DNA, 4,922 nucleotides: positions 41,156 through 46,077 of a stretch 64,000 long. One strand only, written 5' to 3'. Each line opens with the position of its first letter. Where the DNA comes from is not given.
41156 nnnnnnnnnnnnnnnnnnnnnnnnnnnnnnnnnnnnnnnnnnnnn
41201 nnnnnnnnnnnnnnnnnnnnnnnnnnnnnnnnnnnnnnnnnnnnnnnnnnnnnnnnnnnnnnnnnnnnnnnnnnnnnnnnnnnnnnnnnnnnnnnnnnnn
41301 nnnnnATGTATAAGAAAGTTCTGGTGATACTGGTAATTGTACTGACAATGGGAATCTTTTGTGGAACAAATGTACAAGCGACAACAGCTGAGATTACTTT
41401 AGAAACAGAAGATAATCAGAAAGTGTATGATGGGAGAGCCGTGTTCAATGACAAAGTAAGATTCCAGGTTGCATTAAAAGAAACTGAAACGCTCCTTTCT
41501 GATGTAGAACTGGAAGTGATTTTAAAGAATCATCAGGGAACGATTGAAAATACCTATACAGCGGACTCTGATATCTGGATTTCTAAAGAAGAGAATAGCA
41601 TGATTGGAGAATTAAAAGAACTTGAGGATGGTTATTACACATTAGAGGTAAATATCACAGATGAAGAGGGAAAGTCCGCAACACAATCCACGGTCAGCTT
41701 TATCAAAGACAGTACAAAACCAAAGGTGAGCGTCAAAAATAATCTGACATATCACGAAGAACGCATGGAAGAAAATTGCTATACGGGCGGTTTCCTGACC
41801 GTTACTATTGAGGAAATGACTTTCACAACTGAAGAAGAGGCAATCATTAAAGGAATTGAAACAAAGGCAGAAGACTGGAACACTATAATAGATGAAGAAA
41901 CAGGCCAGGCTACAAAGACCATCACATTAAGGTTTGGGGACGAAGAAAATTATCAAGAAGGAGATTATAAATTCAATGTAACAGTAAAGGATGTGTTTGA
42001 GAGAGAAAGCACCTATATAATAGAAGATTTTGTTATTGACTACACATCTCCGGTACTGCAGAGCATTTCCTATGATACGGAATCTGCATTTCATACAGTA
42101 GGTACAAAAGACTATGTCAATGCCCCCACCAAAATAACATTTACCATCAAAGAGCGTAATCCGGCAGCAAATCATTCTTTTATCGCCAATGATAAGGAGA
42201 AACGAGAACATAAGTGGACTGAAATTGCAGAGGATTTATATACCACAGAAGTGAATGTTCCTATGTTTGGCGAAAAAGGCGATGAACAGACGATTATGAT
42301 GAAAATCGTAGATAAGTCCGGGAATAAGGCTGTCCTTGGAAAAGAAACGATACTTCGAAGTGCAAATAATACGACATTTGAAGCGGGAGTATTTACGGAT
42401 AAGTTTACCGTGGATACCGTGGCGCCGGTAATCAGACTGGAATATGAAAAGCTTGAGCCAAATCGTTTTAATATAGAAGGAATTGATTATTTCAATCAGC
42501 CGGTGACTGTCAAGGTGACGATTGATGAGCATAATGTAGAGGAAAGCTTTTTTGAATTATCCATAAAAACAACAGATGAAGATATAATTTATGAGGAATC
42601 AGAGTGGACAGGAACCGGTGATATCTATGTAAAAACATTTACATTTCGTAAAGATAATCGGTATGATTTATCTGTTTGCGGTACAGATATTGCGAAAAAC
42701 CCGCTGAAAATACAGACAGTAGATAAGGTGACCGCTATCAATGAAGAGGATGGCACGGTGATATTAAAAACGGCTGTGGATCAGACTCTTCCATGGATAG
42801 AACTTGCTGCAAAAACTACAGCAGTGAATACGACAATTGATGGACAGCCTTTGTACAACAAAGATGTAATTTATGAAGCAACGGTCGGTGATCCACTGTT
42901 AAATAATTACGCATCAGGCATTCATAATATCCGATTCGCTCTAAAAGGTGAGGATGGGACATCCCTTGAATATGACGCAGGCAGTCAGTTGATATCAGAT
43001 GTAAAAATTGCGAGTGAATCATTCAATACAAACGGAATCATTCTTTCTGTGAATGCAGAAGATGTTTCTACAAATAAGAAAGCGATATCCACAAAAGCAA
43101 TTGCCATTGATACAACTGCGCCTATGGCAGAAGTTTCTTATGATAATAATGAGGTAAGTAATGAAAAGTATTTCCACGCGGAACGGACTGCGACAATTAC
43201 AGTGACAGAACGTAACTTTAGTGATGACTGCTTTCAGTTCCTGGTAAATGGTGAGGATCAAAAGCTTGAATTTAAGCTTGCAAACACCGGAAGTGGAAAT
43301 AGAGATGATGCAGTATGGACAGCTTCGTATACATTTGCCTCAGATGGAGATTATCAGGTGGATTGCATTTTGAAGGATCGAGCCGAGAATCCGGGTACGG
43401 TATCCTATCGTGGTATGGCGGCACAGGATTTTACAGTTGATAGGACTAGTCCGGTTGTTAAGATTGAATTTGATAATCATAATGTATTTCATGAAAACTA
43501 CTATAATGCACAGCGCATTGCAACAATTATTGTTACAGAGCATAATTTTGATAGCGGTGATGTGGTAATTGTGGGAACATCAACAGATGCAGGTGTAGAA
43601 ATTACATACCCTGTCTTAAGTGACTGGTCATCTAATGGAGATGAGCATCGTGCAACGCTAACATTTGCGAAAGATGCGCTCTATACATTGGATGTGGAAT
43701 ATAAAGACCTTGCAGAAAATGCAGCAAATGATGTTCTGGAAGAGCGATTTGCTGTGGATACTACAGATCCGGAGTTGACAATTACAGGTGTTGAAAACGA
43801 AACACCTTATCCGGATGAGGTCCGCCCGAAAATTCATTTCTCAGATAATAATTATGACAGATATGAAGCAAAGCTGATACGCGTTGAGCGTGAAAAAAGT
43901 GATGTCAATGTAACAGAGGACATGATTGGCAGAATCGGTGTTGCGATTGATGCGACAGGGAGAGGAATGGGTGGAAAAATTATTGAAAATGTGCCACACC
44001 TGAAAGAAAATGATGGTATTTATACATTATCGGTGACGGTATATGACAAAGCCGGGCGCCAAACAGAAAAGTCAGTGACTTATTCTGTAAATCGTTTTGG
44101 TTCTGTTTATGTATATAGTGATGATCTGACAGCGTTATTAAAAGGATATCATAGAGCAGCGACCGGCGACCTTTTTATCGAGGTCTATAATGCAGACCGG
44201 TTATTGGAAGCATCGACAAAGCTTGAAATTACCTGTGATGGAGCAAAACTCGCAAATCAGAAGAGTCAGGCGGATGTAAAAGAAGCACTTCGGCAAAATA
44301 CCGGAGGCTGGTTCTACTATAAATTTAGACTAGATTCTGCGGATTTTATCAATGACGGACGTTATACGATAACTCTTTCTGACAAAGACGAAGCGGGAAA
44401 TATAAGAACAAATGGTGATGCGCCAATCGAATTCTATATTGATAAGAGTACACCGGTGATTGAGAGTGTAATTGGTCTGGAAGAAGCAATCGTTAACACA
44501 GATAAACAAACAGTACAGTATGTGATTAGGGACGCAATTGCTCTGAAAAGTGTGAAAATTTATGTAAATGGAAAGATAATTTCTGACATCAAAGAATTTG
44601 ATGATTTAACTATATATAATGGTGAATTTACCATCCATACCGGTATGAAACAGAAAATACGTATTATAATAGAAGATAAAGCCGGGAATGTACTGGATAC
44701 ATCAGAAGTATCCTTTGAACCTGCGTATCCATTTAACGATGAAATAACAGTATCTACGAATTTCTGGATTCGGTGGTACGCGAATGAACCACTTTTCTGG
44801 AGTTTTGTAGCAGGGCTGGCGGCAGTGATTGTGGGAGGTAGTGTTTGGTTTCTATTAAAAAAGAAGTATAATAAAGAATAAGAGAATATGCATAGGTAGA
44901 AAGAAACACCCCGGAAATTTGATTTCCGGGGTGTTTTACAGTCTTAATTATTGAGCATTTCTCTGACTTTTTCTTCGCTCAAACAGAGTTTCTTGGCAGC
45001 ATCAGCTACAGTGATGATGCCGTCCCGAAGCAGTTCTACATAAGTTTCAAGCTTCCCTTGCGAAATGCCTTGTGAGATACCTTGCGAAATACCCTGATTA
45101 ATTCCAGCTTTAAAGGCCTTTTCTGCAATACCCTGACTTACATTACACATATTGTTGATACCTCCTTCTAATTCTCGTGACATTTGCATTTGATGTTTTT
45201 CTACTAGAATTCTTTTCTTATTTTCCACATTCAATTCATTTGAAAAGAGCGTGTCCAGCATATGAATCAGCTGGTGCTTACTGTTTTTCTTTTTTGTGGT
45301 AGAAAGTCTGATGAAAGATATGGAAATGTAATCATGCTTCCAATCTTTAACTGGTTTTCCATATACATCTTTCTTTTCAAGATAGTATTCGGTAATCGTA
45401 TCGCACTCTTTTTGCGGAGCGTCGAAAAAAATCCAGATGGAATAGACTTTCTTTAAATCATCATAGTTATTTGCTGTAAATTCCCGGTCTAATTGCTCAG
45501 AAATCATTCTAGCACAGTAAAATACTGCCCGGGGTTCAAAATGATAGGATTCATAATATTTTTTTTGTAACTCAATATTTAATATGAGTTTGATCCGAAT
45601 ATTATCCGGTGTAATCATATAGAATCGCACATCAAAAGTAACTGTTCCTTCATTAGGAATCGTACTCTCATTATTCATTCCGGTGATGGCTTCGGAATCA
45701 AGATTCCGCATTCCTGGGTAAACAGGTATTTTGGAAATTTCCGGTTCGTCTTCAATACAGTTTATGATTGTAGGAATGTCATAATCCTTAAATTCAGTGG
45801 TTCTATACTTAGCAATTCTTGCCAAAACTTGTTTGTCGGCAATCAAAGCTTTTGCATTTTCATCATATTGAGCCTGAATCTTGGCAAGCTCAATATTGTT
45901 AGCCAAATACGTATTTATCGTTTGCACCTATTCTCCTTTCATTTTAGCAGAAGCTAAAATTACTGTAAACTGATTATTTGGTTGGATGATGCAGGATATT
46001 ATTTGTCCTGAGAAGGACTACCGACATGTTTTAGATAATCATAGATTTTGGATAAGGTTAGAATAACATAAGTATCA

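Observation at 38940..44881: Coupled four-gene operon: orphan A24 prepilin-type peptidase, membrane Ser/Thr kinase, small TM protein and giant multi-Ig surface protein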

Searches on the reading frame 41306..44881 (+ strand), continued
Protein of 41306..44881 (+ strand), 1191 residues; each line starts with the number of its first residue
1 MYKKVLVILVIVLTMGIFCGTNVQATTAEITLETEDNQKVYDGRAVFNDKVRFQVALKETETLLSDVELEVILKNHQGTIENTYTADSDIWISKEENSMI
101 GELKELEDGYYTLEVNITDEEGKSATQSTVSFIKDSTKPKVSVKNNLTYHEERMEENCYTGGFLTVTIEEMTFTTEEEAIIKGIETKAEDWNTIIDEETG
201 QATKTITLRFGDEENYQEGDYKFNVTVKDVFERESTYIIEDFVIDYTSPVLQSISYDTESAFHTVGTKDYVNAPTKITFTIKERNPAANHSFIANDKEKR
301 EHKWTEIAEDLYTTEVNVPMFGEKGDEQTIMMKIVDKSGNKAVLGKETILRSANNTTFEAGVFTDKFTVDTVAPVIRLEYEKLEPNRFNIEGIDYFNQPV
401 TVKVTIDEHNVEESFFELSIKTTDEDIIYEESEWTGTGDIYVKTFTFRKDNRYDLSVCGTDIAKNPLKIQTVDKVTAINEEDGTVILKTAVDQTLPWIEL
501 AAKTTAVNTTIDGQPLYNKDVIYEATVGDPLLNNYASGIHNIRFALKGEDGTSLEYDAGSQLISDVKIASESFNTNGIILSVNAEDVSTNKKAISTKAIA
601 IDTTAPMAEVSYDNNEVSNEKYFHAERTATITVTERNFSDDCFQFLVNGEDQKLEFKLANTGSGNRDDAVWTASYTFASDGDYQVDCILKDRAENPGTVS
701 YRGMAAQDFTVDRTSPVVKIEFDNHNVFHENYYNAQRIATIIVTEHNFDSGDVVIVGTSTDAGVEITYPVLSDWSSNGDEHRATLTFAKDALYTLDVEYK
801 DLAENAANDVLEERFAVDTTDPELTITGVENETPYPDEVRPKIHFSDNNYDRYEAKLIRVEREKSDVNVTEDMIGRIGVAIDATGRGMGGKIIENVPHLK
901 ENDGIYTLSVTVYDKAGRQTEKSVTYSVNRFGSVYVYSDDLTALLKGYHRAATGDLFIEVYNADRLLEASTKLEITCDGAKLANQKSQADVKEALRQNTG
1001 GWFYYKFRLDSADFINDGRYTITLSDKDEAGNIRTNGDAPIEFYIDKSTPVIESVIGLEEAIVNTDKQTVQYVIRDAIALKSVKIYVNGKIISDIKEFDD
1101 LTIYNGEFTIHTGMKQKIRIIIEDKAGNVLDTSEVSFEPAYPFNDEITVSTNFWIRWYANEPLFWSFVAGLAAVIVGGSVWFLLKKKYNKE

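Call 89: predict_structure(alignment_id=A6)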
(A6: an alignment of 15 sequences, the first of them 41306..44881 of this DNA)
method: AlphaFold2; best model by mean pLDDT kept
length: 1191 residues; sequences in the alignment: 15
mean_pLDDT: 79.3   pTM: 0.37
mean pLDDT of the five models: 79.3, 78.1, 75.4, 74.4, 74.2
residues with pLDDT >= 90: 161; 70-90: 788; 50-70: 202; < 50: 40
segments of 3 or more residues with pLDDT < 50: 1-4, 12-25, 616-619, 900-902, 1186-1191
pLDDT, mean of each block of 10 residues (from residue 1): 47 39 54 81 85 76 67 87 86 83 87 81 68 89 88 85 89 66 57 81 87 83 82 84 89 91 85 91 87 72 88 90 79 90 89 89 91 84 64 80 83 76 83 80 88 85 80 53 74 86 83 84 85 70 85 79 83 86 86 87 84 55 66 84 81 80 76 73 77 81 58 75 74 87 83 84 83 85 88 86 75 86 83 58 89 85 64 81 81 66 73 90 79 77 79 83 67 82 68 53 77 85 75 66 87 89 89 91 91 89 91 89 91 83 88 80 69 61 52 38
secondary structure, 60 per line:
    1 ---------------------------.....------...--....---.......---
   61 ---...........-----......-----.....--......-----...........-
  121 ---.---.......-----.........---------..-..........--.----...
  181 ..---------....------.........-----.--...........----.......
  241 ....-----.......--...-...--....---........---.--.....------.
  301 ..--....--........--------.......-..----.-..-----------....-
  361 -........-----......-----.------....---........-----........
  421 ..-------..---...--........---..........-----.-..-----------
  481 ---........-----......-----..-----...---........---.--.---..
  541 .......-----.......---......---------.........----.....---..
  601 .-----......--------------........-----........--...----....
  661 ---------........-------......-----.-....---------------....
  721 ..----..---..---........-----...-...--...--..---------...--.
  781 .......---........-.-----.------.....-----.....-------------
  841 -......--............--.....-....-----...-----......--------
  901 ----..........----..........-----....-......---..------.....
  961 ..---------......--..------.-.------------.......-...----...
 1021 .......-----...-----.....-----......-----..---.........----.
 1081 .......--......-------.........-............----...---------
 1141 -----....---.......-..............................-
elements in order (helices of 4 or more, strands of 3 or more residues): E28-32 E39-41 E44-47 E51-57 E67-74 E80-85 E91-95 E98-103 E109-119 E128-134 E140-148 E161-170 E178-182 E192-195 E202-210 E219-229 E234-244 E250-256 E263-265 E268-271 E275-282 E289-293 E300-302 E305-308 E311-318 E327-333 E356-359 E362-369 E375-380 E393-396 E400-407 E416-422 E435-437 E440-447 E451-460 E484-491 E497-502 E515-517 E521-528 E539-547 E553-559 E563-568 E578-586 E591-595 E599-601 E607-612 E627-634 E643-647 E650-652 E657-660 E670-677 E685-690 E698-701 E717-722 E737-744 E754-756 E759-761 E775-777 E780-787 E791-798 E813-817 E823-827 E842-847 E850-861 E864-868 H870-873 E879-881 E887-892 E905-914 E919-928 E934-937 H939-944 E956-962 E972-977 E1003-1009 E1018-1027 E1033-1035 E1041-1045 E1051-1056 E1067-1075 E1080-1087 E1090-1095 E1103-1111 E1113-1124 E1129-1131 E1146-1149 H1153-1159 H1161-1190
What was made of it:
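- Checked: Its AF2 model (pLDDT 79) is all-beta with about 10-11 sandwich modules, slightly more than the ~9 stated, and a C-terminal TM helix (call 89).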

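Call 92: fold_search(model_id=the predicted structure, library=pdb)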
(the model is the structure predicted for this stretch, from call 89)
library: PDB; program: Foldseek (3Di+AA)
matches with E <= 10: 1968; with E <= 0.001: 165
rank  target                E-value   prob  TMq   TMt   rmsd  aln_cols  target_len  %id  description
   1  9ijj_4G               2.2e-17  1.00  0.13  0.06  33.3      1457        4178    8  In situ structure of the central apparatus in mouse sperm axoneme. (released 2025-06-04)
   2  9hcj_10               2.4e-17  1.00  0.10  0.07  79.9      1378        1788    8  D. discoideum nuclear pore complex (released 2024-12-25)
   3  8wa2_D                4.3e-17  1.00  0.17  0.14  54.9      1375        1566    9  cryo-EM structure of native mastigonemes isolated from Chlamydomonas reinhardtii at 3.0 angstrom resolution (released 2024-04-10)
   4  8wa2_C                1.5e-16  1.00  0.16  0.14  49.1      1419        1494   10  cryo-EM structure of native mastigonemes isolated from Chlamydomonas reinhardtii at 3.0 angstrom resolution (released 2024-04-10)
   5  9b4h_A                9.6e-16  1.00  0.12  0.09  62.3      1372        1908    8  Chlamydomonas reinhardtii mastigoneme filament (released 2024-04-10)
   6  9ijj_4I               2.0e-15  1.00  0.15  0.08  105.0      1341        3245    8  In situ structure of the central apparatus in mouse sperm axoneme. (released 2025-06-04)
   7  7r5k_10               2.4e-15  1.00  0.10  0.07  86.2      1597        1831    8  Human nuclear pore complex (constricted) (released 2022-06-22)
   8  8wa2_A                1.3e-14  1.00  0.13  0.09  62.8      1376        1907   10  cryo-EM structure of native mastigonemes isolated from Chlamydomonas reinhardtii at 3.0 angstrom resolution (released 2024-04-10)
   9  7sqc_O0               1.3e-13  1.00  0.15  0.15  52.9      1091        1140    8  Ciliary C1 central pair apparatus isolated from Chlamydomonas reinhardtii (released 2022-04-13)
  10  7q61_A                3.8e-13  1.00  0.09  0.09  60.4      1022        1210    9  Structure of TEV conjugated A2ML1 (A2ML1-TC) (released 2022-04-20)
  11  6tav_D                7.6e-12  1.00  0.09  0.08  59.3      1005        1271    9  Crystal structure of endopeptidase-induced alpha2-macroglobulin (released 2021-05-12)
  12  9ozi_A                1.1e-11  1.00  0.10  0.07  76.1      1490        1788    9  Cryo-EM structure of chicken ROS1 in apo-state. This is the complete map and model. (released 2026-02-25)
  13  8tx1                  1.6e-11  1.00  0.13  0.09  64.8      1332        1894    9  Characterization of the Chlamydomonas Flagellar Mastigoneme Filament Structure at 3.6A (released 2023-10-25)
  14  6iaa_A                3.0e-11  1.00  0.13  0.16  34.1      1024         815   10  hRobo2 ectodomain (released 2019-03-13)
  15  3km9_A                3.9e-11  1.00  0.09  0.08  58.6      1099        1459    8  Structure of complement C5 in complex with the C-terminal beta-grasp domain of SSL7 (released 2009-12-01)
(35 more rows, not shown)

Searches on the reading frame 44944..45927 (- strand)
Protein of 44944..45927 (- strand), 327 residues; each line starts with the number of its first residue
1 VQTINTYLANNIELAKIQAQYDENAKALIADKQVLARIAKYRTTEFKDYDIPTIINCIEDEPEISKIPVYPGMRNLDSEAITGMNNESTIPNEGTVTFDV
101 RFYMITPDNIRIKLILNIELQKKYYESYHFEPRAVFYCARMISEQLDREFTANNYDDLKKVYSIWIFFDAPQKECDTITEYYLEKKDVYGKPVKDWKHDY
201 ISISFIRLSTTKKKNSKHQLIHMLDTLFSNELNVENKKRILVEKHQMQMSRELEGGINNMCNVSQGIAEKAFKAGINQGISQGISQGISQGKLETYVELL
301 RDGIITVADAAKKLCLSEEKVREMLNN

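Call 10: search_protein_families(library=pfam, proteins=[window:44944-45927:-], max_evalue=0.01)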
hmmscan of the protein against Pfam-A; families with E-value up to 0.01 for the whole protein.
window:44944-45927:- (327 aa): 1 family
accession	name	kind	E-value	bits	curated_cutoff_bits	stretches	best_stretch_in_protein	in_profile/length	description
PF12784.13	PDDEXK_2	-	2.3e-10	41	27.4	1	89-221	48-165/229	PD-(D/E)XK nuclease family transposase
